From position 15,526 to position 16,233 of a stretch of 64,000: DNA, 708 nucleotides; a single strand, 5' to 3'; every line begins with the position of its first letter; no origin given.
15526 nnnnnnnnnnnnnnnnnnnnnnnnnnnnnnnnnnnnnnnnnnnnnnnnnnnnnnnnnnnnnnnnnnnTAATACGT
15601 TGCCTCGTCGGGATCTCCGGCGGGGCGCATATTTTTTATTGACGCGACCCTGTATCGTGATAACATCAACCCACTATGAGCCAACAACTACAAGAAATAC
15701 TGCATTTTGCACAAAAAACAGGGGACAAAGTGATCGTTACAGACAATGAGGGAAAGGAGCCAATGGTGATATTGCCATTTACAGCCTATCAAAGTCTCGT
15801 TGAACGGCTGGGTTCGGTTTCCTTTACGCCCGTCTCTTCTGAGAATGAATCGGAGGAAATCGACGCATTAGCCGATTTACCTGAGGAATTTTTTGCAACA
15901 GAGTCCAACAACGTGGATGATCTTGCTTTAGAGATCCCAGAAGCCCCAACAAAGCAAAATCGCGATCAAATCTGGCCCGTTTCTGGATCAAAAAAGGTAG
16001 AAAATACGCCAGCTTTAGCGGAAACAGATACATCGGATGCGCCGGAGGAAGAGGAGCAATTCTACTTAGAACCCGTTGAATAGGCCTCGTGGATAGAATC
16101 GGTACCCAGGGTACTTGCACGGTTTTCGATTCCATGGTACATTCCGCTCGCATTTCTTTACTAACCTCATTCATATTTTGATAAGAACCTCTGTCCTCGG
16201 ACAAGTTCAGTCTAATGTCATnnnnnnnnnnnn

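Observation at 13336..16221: The str operon (rpsL-rpsG-fusA-tuf) is interrupted by a GC-rich ABC exporter and an acidic Phd/YefM-like orphan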

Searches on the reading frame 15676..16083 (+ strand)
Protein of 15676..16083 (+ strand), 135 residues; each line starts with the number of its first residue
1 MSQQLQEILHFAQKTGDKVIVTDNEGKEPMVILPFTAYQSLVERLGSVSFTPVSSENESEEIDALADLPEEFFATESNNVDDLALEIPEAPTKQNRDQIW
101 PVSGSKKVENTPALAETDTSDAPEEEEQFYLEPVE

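Call 7: search_protein_families(library=pfam, proteins=[window:15676-16083:+], max_evalue=1)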
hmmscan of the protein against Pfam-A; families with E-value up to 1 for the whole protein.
window:15676-16083:+ (135 aa): 3 families
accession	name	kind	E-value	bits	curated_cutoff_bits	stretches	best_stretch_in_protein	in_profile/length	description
PF02604.26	PhdYeFM_antitox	-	8.5e-05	22.7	29.8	1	3-48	11-54/74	Antitoxin Phd_YefM, type II toxin-antitoxin system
PF18506.7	RelB-like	-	0.059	13.6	27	1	18-45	4-31/62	RelB Antitoxin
PF08179.17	SspP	-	0.19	12.7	25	1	90-110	14-34/44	Small acid-soluble spore protein P family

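Call 8: search_protein_families(library=ncbifam, proteins=[window:15676-16083:+], max_evalue=1)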
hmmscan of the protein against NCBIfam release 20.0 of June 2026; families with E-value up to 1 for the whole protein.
window:15676-16083:+ (135 aa): 2 families
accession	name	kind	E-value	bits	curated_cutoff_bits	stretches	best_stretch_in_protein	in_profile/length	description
NF006905.0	PRK09399.1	equivalog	0.035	14.4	63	1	90-110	14-34/48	small acid-soluble spore protein P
NF010464.0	PRK13889.1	subfamily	0.2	9.5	1015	1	2-68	447-512/992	conjugal transfer relaxase TraA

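Call 11: find_homologous_proteins(query=window:15676-16083:+)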
Query window:15676-16083:+ (135 aa): 9 proteins with E <= 0.001 among 56 candidates.
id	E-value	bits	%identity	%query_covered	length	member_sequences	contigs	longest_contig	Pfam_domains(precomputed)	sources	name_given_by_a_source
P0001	9.3e-80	283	100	100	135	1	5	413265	-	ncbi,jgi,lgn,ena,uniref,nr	ncbi:hypothetical protein COV06_02580 [Candidatus Uhrbacteria bacterium CG10_big_fil_rev_8_21_14_0_1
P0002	1.6e-30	124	53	100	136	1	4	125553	-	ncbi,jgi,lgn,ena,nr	ncbi:TPA: hypothetical protein DEB00_02110 [Candidatus Uhrbacteria bacterium]|nr:hypothetical protei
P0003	2.7e-27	113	48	100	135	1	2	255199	-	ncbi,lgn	-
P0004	2.6e-24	104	47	100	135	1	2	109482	-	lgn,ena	-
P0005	6.2e-24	102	45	99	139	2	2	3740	-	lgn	-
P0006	9.8e-24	102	47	100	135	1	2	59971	-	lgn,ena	-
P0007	3.9e-16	77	40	100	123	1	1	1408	-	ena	-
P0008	2.0e-10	59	41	51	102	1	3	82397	-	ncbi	-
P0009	2.6e-7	49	30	100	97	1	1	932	-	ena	-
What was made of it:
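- The acidic protein is 100% identical to COV06_02580 of Candidatus Uhrbacteria CG10_big_fil_rev (call 11).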

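Call 12: find_encoding_contigs(protein=P0002, flank=8000, max_places=2)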
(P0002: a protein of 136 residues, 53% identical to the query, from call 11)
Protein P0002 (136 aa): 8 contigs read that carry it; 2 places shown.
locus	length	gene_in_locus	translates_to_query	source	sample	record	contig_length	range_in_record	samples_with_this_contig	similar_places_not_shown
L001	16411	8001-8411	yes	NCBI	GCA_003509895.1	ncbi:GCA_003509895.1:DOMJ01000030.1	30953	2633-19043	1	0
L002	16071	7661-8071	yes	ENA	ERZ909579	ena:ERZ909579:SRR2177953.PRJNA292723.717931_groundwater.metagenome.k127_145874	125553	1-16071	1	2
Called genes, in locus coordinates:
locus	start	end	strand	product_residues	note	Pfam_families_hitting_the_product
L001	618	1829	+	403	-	PF03772:Competence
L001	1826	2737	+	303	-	PF00753:Lactamase_B, PF23023:Anti-Pycsar_Apyc1 (weak), PF12706:Lactamase_B_2 (weak)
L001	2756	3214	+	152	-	PF00334:NDK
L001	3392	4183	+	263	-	PF02163:Peptidase_M50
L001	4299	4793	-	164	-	-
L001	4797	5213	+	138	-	PF00164:Ribosom_S12_S23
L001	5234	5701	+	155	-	PF00177:Ribosomal_S7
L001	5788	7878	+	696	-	PF00009:GTP_EFTU, PF03144:GTP_EFTU_D2, PF22042:EF-G_D2, PF14492:EFG_III, PF16658:RF3_C, PF03764:EFG_IV, PF00679:EFG_C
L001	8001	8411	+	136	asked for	-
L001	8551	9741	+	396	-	PF00009:GTP_EFTU, PF03144:GTP_EFTU_D2, PF03143:GTP_EFTU_D3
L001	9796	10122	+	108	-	PF00338:Ribosomal_S10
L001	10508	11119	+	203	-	PF00297:Ribosomal_L3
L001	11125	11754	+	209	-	PF00573:Ribosomal_L4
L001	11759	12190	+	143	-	PF00276:Ribosomal_L23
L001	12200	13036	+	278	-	PF00181:Ribosomal_L2_N, PF03947:Ribosomal_L2_C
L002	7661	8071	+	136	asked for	-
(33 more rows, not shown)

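Call 13: find_encoding_contigs(protein=P0003, flank=8000, max_places=2)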
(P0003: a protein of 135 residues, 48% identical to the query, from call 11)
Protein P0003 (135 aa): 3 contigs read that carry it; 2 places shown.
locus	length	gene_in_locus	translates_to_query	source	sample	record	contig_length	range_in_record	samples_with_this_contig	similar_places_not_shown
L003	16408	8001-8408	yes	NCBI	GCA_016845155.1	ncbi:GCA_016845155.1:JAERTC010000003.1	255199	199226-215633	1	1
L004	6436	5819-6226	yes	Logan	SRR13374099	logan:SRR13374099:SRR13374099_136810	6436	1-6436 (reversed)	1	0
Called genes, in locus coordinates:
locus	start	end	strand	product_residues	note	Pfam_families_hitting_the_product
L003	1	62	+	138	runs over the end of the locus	PF00164:Ribosom_S12_S23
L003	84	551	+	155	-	PF00177:Ribosomal_S7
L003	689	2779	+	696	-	PF00009:GTP_EFTU, PF03144:GTP_EFTU_D2, PF22042:EF-G_D2, PF14492:EFG_III, PF16658:RF3_C, PF03764:EFG_IV, PF00679:EFG_C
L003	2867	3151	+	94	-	-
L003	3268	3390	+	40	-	-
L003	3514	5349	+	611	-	PF00005:ABC_tran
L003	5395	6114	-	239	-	PF01978:TrmB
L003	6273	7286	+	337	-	PF04055:Radical_SAM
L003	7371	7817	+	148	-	-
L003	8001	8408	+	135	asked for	-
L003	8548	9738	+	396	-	PF00009:GTP_EFTU, PF03144:GTP_EFTU_D2, PF03143:GTP_EFTU_D3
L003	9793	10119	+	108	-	PF00338:Ribosomal_S10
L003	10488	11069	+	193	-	PF00297:Ribosomal_L3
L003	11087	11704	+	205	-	PF00573:Ribosomal_L4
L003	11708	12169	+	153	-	PF00276:Ribosomal_L23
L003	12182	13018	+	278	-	PF00181:Ribosomal_L2_N, PF03947:Ribosomal_L2_C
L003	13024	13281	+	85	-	PF00203:Ribosomal_S19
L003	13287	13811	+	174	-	PF00237:Ribosomal_L22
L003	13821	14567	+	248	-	PF07650:KH_2, PF00189:Ribosomal_S3_C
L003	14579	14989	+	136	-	PF00252:Ribosomal_L16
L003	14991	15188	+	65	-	PF00831:Ribosomal_L29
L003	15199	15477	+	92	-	PF00366:Ribosomal_S17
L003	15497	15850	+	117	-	PF00238:Ribosomal_L14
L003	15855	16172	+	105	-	PF00467:KOW, PF17136:ribosomal_L24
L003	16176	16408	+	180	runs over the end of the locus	PF00281:Ribosomal_L5, PF00673:Ribosomal_L5_C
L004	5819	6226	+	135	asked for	-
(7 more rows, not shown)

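Call 14: find_encoding_contigs(protein=P0004, flank=8000, max_places=2)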
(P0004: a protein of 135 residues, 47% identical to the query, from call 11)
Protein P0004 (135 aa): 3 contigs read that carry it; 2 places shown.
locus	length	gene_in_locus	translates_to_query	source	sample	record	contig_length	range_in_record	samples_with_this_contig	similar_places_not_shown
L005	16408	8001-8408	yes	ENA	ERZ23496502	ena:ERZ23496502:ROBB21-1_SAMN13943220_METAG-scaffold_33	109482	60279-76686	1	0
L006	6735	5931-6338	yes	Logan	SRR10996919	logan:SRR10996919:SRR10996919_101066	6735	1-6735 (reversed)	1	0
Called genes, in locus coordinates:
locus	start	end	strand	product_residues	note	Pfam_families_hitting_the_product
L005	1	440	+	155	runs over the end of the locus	PF00177:Ribosomal_S7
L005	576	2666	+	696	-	PF00009:GTP_EFTU, PF03144:GTP_EFTU_D2, PF22042:EF-G_D2, PF14492:EFG_III, PF16658:RF3_C, PF03764:EFG_IV, PF00679:EFG_C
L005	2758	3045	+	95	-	-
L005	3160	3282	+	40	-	-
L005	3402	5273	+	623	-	PF00005:ABC_tran, PF02463:SMC_N (faint)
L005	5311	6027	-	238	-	PF01978:TrmB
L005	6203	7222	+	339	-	PF06968:BATS (weak)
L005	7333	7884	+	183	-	-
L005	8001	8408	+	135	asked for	-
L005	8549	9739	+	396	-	PF00009:GTP_EFTU, PF03144:GTP_EFTU_D2, PF03143:GTP_EFTU_D3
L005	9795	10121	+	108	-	PF00338:Ribosomal_S10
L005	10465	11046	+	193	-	PF00297:Ribosomal_L3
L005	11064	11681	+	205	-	PF00573:Ribosomal_L4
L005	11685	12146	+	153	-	PF00276:Ribosomal_L23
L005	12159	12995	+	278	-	PF00181:Ribosomal_L2_N, PF03947:Ribosomal_L2_C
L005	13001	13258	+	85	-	PF00203:Ribosomal_S19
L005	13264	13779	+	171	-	PF00237:Ribosomal_L22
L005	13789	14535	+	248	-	PF07650:KH_2, PF00189:Ribosomal_S3_C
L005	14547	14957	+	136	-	PF00252:Ribosomal_L16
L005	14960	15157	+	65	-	PF00831:Ribosomal_L29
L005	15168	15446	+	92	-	PF00366:Ribosomal_S17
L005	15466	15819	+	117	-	PF00238:Ribosomal_L14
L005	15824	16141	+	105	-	PF22682:Ribosomal_uL24m-like (weak), PF00467:KOW, PF17136:ribosomal_L24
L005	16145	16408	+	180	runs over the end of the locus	PF00281:Ribosomal_L5, PF00673:Ribosomal_L5_C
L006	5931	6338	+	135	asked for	-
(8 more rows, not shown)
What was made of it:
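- L003 and L005 carry a radical SAM gene and a TrmB regulator next to the pair (calls 13, 14).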

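Call 29: find_related_loci(query=A1, collection=genome_contigs, flank=10000)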
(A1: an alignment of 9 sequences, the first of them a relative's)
Query A1 (135 aa) in genome_contigs; peptide patterns used: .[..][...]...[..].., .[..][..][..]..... (x = any residue, [..] = any of these).
105 stretches matched a pattern; 31 encode a relative of the query (tblastn E <= 1e-3); 31 distinct loci.
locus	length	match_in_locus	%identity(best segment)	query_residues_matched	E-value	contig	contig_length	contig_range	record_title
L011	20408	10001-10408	53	1-135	5e-32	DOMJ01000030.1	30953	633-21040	MAG TPA_asm: Candidatus Uhrbacteria bacterium isolate UBA11717 contig_18812, whole genome shotgun sequence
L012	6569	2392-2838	36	1-135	1e-15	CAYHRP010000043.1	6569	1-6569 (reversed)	MAG TPA_asm: uncultured Gammaproteobacteria bacterium isolate ERP119705_co15_220 genome assembly, contig: NODE_14895_len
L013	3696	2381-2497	62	4-42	4e-13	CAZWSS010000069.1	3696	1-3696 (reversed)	MAG TPA_asm: uncultured Gammaproteobacteria bacterium isolate SRP062349_co5_141 genome assembly, contig: NODE_23133_leng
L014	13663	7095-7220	60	1-42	6e-13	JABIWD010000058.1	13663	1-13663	MAG: Candidatus Uhrbacteria bacterium isolate SI072_bin87 k141_980925, whole genome shotgun sequence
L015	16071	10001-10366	34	1-135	3e-12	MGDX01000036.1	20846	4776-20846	MAG: Candidatus Uhrbacteria bacterium RIFCSPHIGHO2_02_FULL_53_13 rifcsphigho2_02_scaffold_6945, whole genome shotgun seq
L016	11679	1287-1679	31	1-135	3e-11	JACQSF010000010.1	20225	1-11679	MAG: Candidatus Uhrbacteria bacterium isolate NC_groundwater_1378_Ag_S-0.2um_51_101 S_p2_S4_coassembly_k141_815605, whol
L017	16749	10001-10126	48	1-42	5e-10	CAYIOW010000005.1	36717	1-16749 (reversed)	MAG TPA_asm: uncultured Gammaproteobacteria bacterium isolate ERP119705_co25_566 genome assembly, contig: NODE_502_lengt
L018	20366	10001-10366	28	1-135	2e-9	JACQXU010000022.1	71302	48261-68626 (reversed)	MAG: Candidatus Uhrbacteria bacterium isolate NC_groundwater_1523_Pr4_B-0.1um_41_4 SR1-18-B1_scaffold_59725, whole genom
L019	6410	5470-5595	40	1-42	2e-8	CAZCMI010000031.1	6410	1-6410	MAG TPA_asm: uncultured Gammaproteobacteria bacterium isolate binchicken_co173_920 genome assembly, contig: NODE_39918_l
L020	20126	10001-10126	43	1-42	2e-8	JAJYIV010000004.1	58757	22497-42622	MAG: bacterium isolate DBS2-1.bin133 NODE_852_length_58757_cov_1.923111, whole genome shotgun sequence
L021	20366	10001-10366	29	1-135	2e-8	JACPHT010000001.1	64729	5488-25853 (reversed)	MAG: Candidatus Uhrbacteria bacterium isolate NC_groundwater_421_Ag_B-0.1um_41_26 GD18-4_B1_scaffold_17425, whole genome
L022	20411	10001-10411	29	1-135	3e-8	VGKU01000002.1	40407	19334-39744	MAG: Candidatus Parcubacteria bacterium isolate M_DeepCast_50m_m2_233 M_DeepCast_50m_m2_233_Ga0194121_10001440, whole ge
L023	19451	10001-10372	36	3-135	4e-8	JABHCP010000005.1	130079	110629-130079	MAG: Candidatus Uhrbacteria bacterium isolate SI037_bin110 k141_1980968, whole genome shotgun sequence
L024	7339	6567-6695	40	1-43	7e-8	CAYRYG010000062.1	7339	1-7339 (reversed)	MAG TPA_asm: uncultured Gammaproteobacteria bacterium isolate SRP062349_co5_1 genome assembly, contig: NODE_5811_length_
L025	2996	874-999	40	1-42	9e-8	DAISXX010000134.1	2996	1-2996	MAG TPA_asm: Patescibacteria group bacterium isolate CTOTU9708 NODE_4705_length_2996_cov_6.929616, whole genome shotgun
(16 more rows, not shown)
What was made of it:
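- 31 species-representative loci were found, all Uhrbacteria or Patescibacteria (call 29).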

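Call 40: predict_structure(alignment_id=A1)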
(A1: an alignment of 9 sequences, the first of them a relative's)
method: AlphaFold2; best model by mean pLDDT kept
length: 135 residues; sequences in the alignment: 9
mean_pLDDT: 59.5   pTM: 0.23
mean pLDDT of the five models: 59.5, 59.5, 59.5, 54.5, 52.7
residues with pLDDT >= 90: 0; 70-90: 26; 50-70: 77; < 50: 32
segments of 3 or more residues with pLDDT < 50: 49-60, 94-96, 100-108, 118-120
pLDDT, mean of each block of 10 residues (from residue 1): 67 66 69 78 61 45 55 57 60 48 46 49 64 77
secondary structure, 60 per line:
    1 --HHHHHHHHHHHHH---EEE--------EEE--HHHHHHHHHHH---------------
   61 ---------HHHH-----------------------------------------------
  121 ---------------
elements in order: H3-15 E19-21 E30-32 H35-45 H70-73

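Call 42: search_solved_structures(query=A1, max_evalue=10, show_alignments=3)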
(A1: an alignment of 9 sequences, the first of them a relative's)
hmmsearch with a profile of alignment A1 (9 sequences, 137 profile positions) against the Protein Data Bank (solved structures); distinct sequences matched with E-value up to 10: 3.
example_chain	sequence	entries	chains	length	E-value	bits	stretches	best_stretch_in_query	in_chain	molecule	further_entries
5wjc_A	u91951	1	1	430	0.67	13.5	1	18-93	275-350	Kinetochore protein Mis16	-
6s1l_A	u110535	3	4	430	0.67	13.5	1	18-93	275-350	Histone acetyltransferase type B subunit 2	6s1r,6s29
8a3t_Q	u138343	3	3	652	0.71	13.4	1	24-89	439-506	Anaphase-promoting complex subunit 4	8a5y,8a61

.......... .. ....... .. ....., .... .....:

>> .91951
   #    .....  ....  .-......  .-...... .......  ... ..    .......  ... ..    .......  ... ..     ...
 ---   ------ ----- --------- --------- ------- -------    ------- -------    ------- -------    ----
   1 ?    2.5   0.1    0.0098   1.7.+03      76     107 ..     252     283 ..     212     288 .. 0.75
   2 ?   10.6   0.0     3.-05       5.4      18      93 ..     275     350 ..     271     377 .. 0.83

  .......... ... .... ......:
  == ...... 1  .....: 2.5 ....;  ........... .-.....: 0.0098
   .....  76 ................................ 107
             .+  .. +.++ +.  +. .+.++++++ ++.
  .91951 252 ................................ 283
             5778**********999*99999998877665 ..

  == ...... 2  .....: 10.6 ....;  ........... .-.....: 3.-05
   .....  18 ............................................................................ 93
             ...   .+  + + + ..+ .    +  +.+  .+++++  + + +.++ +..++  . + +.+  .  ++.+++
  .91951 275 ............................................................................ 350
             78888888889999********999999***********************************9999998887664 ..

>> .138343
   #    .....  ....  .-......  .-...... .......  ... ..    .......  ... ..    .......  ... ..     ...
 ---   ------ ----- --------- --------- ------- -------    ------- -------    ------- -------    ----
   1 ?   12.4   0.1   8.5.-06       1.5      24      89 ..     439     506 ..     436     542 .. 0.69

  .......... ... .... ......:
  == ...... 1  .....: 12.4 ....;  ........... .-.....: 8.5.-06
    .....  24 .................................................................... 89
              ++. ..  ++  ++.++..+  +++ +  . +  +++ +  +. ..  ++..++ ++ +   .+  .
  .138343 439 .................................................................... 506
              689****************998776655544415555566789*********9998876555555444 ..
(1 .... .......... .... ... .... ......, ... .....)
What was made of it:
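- Tried and rejected: Profile search of the acidic family against PDB sequences gave only chance hits, E about 0.7 (call 42).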

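Call 46: fold_search(model_id=the predicted structure, library=pdb)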
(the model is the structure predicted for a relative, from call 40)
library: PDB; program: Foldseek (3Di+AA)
matches with E <= 10: 165; with E <= 0.001: 0
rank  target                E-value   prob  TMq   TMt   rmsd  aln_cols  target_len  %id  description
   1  9a4r_B                8.1e-01  0.12  0.14  0.02  13.8        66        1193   15  Integrative model of RPSH-RPOB by crosslinking MS and deep learning (released 2024-09-18)
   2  3k33_D                9.9e-01  0.15  0.18  0.31  11.3        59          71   27  Crystal structure of the Phd-Doc complex (released 2010-08-18)
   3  3gfj                  1.8e+00  0.15  0.21  0.20   8.7        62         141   16  Crystal structure of the ST1710 mutant (R89A) protein (released 2009-08-25)
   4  9qf6_Bk               1.8e+00  0.10  0.14  0.27   8.3        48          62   19  Structure of P. furiosus 70S ribosome in RsmB deleted strain (released 2025-11-05)
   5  3gfl                  2.0e+00  0.15  0.20  0.20   8.7        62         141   16  Crystal structure of the ST1710 mutant (R90A) protein (released 2009-08-25)
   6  1yj7_D                2.1e+00  0.25  0.27  0.24   5.1        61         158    6  Crystal structure of enteropathogenic E.coli (EPEC) type III secretion system protein EscJ (released 2005-06-07)
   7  2gxg                  2.1e+00  0.14  0.20  0.20   8.5        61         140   16  Crystal structure of EmrR homolog from hyperthermophilic archaea Sulfolobus tokodaii strain7 (released 2007-03-20)
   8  7dvu                  2.1e+00  0.11  0.20  0.19   9.6        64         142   19  Crystal structure of heme sensor protein PefR in complex with heme and cyanide (released 2021-09-29)
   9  6hiv_BN               2.1e+00  0.09  0.19  0.13   8.8        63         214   22  Cryo-EM structure of the Trypanosoma brucei mitochondrial ribosome - This entry contains the complete mitoribosome (released 2018-10-03)
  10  2nnn_D                2.4e+00  0.13  0.19  0.20   8.0        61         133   15  Crystal structure of probable transcriptional regulator from Pseudomonas aeruginosa (released 2006-11-21)
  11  7dvt                  2.4e+00  0.13  0.19  0.18   8.9        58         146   17  Crystal structure of heme sensor protein PefR in complex with heme and carbon monoxide (released 2021-09-29)
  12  8h6s_B                2.6e+00  0.25  0.25  0.13   4.3        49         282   26  Structure of acyltransferase VinK in complex with the loading acyl carrier protein of vicenistatin PKS (released 2022-12-21)
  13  7dvv_B                2.6e+00  0.12  0.21  0.20   8.7        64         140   17  Heme sensor protein PefR from Streptococcus agalactiae bound to operator DNA (28-mer) (released 2021-09-29)
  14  9qf4_Bk               2.6e+00  0.08  0.14  0.27   8.3        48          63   19  Structure of P. furiosus 70S ribosome grown at 95 degC (released 2025-11-05)
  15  6yxx_BN               2.7e+00  0.12  0.20  0.18   4.7        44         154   25  State A of the Trypanosoma brucei mitoribosomal large subunit assembly intermediate (released 2020-10-14)
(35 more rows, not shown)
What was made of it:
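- Tried and rejected: Phd ranked second at E about 1 (call 46).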

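Call 47: search_protein_families(library=pfam, alignment_id=A3, max_evalue=0.01)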
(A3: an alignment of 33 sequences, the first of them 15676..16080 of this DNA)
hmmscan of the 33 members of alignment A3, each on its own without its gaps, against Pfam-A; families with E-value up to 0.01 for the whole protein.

A. member 1, window:15676-16080:+ (135 aa): 1 family
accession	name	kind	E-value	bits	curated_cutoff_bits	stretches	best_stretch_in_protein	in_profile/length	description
PF02604.26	PhdYeFM_antitox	-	8.5e-05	22.7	29.8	1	3-48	11-54/74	Antitoxin Phd_YefM, type II toxin-antitoxin system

B. families by the number of members that match (of 33 scanned): 2 families
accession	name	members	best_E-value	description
PF02604.26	PhdYeFM_antitox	29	2.7e-07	Antitoxin Phd_YefM, type II toxin-antitoxin system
PF14258.12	DUF4350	1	0.0039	Domain of unknown function (DUF4350)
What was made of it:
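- PF02604 matches 29 of 33 members (call 47).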

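Call 51: search_protein_families(library=pfam, proteins=[L003:6273-7283:+, L003:5398-6114:-, L003:2867-3148:+, L003:7371-7814:+, L014:3675-4439:+, L014:6678-7019:+, L018:8745-9755:+], max_evalue=0.1)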
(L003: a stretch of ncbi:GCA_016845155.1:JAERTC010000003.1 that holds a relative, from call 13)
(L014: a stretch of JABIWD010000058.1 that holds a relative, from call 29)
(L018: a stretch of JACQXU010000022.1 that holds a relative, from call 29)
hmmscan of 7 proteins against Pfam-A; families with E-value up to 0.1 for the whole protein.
L003:6273-7283:+ (337 aa): 2 families
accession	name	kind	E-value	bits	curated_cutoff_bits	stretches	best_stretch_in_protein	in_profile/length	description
PF04055.27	Radical_SAM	-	8.3e-08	33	29.5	1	51-194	1-143/166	Radical SAM superfamily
PF06968.18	BATS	-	0.0001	22.8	22.2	1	233-329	1-78/88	Biotin and Thiamin Synthesis associated domain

L003:5398-6114:- (239 aa): 6 families
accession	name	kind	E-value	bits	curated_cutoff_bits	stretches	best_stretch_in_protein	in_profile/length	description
PF01978.25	TrmB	-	4.9e-08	33.2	25.6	1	9-64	1-56/68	Sugar-specific transcriptional regulator TrmB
PF12802.13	MarR_2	-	0.001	19.6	27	1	13-62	2-52/61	MarR family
PF00392.27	GntR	-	0.0012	18.9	27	1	34-68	28-62/64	Bacterial regulatory proteins, gntR family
PF02002.24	TFIIE_alpha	-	0.004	17.4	22.9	1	17-61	14-58/105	TFIIE alpha subunit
PF08222.17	HTH_CodY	-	0.093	12.8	27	0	30-62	4-36/61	CodY helix-turn-helix domain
PF14518.11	Haem_oxygenas_2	-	0.096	12.9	28.9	0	82-160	62-124/177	Iron-containing redox enzyme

L003:2867-3148:+ (94 aa): 0 families

L003:7371-7814:+ (148 aa): 0 families

L014:3675-4439:+ (255 aa): 4 families
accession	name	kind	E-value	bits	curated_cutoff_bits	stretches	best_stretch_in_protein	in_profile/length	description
PF00892.27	EamA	-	2.9e-10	41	28.2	2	133-254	13-133/135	EamA-like transporter family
PF01925.25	TauE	-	0.00091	19.4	32.6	1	75-252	19-205/237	Sulfite exporter TauE/SafE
PF20794.3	bPH_7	-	0.023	14.7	25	1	72-115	11-54/135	Bacterial PH domain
PF00893.25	Multi_Drug_Res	-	0.05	14.6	23.7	1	177-246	26-92/93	Small Multidrug Resistance protein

L014:6678-7019:+ (114 aa): 2 families
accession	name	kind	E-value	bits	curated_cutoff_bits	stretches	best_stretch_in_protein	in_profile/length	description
PF13335.12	Mg_chelatase_C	-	0.076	14.1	26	1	30-72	46-88/94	Magnesium chelatase, subunit ChlI C-terminal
PF20325.3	DUF6620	-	0.089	11.8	27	1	35-64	414-443/450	Family of unknown function (DUF6620)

L018:8745-9755:+ (337 aa): 1 family
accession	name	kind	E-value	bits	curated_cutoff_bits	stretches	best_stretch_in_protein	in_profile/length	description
PF01636.29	APH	-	1e-20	75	23.2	1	19-237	1-218/239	Phosphotransferase enzyme family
